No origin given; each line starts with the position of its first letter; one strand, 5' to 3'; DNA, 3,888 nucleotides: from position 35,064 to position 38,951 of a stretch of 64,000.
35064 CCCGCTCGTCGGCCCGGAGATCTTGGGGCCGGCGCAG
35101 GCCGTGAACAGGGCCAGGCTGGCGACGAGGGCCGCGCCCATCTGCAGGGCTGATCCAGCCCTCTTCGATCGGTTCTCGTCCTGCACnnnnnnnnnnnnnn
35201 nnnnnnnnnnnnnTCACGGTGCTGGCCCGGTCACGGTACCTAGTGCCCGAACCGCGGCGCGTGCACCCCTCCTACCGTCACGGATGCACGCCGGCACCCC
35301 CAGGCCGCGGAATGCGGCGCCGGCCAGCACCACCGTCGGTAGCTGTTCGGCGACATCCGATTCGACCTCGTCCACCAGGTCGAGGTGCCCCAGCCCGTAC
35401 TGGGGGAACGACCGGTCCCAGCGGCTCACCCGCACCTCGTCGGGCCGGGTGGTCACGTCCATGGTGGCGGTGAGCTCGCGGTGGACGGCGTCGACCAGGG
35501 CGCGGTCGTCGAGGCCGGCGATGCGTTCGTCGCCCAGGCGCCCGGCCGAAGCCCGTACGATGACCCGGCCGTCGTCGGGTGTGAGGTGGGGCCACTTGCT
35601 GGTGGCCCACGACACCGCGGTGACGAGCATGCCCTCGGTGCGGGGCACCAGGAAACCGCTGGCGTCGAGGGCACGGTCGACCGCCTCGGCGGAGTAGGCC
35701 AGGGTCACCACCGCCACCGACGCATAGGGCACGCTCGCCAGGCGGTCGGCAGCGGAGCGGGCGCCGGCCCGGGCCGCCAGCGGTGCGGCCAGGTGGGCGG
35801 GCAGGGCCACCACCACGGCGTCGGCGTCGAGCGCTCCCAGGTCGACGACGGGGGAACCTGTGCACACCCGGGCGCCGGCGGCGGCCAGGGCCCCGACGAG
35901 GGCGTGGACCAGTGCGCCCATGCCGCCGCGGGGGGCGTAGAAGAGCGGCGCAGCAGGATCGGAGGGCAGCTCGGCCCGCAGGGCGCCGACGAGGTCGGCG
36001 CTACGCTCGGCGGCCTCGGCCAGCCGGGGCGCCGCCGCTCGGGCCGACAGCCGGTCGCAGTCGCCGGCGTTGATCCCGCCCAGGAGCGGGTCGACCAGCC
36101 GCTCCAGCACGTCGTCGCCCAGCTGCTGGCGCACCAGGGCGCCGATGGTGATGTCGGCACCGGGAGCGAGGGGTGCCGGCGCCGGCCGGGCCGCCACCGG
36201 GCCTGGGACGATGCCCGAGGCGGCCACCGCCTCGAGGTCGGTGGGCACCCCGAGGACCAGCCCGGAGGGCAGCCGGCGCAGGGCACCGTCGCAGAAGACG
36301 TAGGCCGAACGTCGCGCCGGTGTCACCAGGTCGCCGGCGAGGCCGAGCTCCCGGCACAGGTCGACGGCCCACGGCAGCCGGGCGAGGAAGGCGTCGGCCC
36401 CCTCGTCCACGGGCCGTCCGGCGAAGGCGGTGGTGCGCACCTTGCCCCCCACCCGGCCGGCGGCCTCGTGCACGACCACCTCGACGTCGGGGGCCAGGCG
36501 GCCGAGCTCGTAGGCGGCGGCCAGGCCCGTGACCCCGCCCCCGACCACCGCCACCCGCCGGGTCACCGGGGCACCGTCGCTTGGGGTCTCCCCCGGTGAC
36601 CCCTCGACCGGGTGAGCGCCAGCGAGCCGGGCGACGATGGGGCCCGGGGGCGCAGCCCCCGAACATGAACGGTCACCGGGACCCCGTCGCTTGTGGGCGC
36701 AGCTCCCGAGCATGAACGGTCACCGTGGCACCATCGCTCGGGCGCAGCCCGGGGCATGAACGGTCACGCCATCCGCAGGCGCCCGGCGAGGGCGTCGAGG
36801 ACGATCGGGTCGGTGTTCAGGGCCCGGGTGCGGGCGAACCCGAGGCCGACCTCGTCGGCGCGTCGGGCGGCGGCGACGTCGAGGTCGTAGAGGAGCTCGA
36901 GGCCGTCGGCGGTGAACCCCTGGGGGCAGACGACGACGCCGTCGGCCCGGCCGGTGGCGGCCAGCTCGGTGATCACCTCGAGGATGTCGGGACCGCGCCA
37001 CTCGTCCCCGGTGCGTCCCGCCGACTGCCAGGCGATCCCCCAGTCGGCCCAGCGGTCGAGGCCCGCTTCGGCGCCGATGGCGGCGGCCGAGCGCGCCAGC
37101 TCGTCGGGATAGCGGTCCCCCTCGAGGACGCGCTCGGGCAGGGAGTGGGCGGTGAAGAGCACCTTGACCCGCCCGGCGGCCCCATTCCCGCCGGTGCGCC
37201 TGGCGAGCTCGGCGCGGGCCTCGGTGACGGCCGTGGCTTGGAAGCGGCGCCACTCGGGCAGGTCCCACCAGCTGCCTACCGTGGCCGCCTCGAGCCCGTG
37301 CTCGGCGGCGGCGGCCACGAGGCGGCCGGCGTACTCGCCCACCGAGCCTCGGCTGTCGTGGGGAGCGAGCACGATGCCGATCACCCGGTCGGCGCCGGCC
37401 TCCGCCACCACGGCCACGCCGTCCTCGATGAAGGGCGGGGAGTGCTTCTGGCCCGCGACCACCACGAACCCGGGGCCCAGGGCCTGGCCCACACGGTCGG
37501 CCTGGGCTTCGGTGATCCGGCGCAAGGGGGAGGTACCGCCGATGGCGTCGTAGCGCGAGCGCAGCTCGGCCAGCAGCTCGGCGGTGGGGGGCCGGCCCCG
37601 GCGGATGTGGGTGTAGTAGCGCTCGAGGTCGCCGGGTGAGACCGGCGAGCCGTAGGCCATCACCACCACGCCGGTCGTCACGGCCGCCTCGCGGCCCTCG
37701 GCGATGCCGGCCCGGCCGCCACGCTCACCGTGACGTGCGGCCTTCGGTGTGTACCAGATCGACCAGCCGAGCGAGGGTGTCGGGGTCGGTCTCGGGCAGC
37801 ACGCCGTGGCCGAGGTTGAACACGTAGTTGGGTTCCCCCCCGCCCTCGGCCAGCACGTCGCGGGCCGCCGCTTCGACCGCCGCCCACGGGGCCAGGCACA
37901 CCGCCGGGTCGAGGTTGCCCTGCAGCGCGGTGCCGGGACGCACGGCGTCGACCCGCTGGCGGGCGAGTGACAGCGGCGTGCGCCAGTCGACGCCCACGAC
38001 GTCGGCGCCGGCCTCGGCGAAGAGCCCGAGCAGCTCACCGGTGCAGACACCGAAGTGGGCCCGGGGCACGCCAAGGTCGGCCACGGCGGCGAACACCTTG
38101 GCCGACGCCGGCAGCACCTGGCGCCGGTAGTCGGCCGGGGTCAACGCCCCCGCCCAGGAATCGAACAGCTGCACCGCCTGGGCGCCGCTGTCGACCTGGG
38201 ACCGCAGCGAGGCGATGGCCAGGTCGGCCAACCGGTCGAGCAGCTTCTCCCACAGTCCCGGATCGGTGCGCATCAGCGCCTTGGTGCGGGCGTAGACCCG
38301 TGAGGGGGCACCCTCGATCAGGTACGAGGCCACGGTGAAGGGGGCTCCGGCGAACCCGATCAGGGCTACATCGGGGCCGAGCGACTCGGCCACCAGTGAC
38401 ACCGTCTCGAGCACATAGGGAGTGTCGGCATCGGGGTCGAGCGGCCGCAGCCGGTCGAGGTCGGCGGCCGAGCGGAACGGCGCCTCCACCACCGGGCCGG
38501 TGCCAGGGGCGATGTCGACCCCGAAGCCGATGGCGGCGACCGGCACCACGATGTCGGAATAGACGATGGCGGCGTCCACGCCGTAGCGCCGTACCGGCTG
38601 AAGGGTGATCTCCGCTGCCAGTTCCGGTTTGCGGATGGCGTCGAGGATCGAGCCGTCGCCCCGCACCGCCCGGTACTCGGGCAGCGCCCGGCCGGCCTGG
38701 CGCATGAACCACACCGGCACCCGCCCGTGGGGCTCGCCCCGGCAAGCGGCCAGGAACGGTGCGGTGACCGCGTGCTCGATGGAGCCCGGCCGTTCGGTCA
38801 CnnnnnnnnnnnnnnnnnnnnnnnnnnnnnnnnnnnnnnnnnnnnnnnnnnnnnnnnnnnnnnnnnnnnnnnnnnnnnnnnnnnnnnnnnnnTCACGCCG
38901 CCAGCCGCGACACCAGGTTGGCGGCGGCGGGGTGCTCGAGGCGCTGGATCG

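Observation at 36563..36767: hemH and hemY are bridged by three mini-ORFs chained GTGA-to-GTGA across a repeat array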

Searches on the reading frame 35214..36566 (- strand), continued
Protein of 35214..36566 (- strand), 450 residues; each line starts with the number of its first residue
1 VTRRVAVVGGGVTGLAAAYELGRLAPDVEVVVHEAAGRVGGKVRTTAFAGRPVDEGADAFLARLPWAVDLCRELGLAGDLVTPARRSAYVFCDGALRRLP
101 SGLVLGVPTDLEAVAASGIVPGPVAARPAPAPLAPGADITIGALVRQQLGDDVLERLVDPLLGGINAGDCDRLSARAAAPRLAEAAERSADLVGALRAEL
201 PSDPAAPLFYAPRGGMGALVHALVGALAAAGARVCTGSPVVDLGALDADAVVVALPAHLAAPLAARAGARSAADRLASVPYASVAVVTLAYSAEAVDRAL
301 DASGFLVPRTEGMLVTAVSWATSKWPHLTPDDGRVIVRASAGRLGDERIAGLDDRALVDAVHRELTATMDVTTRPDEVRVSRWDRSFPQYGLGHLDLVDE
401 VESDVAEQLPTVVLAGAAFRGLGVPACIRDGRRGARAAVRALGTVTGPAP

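Call 48: find_related_loci(query=window:35214-36566:-, collection=metagenome_contigs, flank=2500)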
Query window:35214-36566:- (450 aa) in metagenome_contigs; peptide patterns used: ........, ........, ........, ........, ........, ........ (x = any residue, [..] = any of these).
600 stretches matched a pattern (row limit reached: there are more); 23 encode a relative of the query (tblastn E <= 1e-3); 23 distinct loci.
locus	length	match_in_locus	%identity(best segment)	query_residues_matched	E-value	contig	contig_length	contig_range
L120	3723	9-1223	59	27-433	1e-130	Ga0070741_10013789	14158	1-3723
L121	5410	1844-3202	51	5-445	6e-114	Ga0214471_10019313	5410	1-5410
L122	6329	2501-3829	52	5-432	1e-113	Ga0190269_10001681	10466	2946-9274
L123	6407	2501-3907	44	2-444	8e-102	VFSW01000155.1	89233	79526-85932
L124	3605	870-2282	45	3-444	2e-102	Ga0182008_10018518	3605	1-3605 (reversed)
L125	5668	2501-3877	47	5-447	4e-99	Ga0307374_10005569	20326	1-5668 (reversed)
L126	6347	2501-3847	48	5-436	1e-96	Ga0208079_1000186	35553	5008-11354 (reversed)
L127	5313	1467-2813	48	5-436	1e-96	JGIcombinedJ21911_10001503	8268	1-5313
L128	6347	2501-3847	48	5-436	1e-96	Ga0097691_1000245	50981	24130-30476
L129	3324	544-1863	48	5-428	9e-98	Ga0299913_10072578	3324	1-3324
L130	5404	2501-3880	45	1-429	3e-89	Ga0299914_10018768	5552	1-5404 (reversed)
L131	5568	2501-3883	44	1-446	2e-85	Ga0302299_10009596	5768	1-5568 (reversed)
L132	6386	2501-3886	43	5-431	2e-83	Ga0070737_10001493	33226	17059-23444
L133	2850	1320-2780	43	2-448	5e-73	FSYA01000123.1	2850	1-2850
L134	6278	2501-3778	44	29-436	2e-71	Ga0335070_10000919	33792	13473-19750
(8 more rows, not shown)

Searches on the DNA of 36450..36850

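Call 70: search_rna_families(source=window, start=36450, end=36850, threshold=evalue, max_evalue=1)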
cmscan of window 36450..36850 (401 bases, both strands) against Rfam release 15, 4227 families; matches with E-value up to 1: 0.
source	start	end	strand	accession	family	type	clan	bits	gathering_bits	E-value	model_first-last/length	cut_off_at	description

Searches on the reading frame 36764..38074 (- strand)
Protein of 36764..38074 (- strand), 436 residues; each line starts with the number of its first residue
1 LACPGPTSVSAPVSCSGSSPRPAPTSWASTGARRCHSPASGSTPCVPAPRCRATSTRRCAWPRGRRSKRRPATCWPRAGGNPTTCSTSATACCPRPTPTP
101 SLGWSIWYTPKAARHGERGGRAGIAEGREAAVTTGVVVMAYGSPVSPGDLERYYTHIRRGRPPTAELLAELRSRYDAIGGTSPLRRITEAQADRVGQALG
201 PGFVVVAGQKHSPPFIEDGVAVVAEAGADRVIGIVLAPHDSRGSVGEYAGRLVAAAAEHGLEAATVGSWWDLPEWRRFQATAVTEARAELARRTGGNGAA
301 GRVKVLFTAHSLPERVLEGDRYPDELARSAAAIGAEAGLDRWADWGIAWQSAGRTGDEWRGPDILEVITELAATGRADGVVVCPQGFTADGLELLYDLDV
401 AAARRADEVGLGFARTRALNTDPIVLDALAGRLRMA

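Call 8: search_protein_families(library=pfam, proteins=[window:36764-38074:-])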
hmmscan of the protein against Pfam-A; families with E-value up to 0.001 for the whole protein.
window:36764-38074:- (436 aa): 1 family
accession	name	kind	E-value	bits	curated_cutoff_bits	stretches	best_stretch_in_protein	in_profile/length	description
PF00762.24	Ferrochelatase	-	6.4e-57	193.4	27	1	134-432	2-312/317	Ferrochelatase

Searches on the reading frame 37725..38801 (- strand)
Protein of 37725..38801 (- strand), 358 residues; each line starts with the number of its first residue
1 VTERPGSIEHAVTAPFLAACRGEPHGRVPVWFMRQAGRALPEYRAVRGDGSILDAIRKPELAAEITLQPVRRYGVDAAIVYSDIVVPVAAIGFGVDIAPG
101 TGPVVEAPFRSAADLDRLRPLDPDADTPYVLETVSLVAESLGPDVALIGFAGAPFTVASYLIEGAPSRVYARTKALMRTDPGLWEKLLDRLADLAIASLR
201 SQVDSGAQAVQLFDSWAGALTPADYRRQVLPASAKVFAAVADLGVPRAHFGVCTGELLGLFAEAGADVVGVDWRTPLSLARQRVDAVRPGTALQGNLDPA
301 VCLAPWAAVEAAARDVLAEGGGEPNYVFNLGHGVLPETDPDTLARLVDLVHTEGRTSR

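Call 8: search_protein_families(library=pfam, proteins=[window:37725-38801:-])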
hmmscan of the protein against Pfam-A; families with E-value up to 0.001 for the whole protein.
window:37725-38801:- (358 aa): 1 family
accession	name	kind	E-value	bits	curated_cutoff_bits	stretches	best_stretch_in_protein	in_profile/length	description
PF01208.23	URO-D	-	3.1e-121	405.1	23.9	1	15-352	5-345/346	Uroporphyrinogen decarboxylase (URO-D)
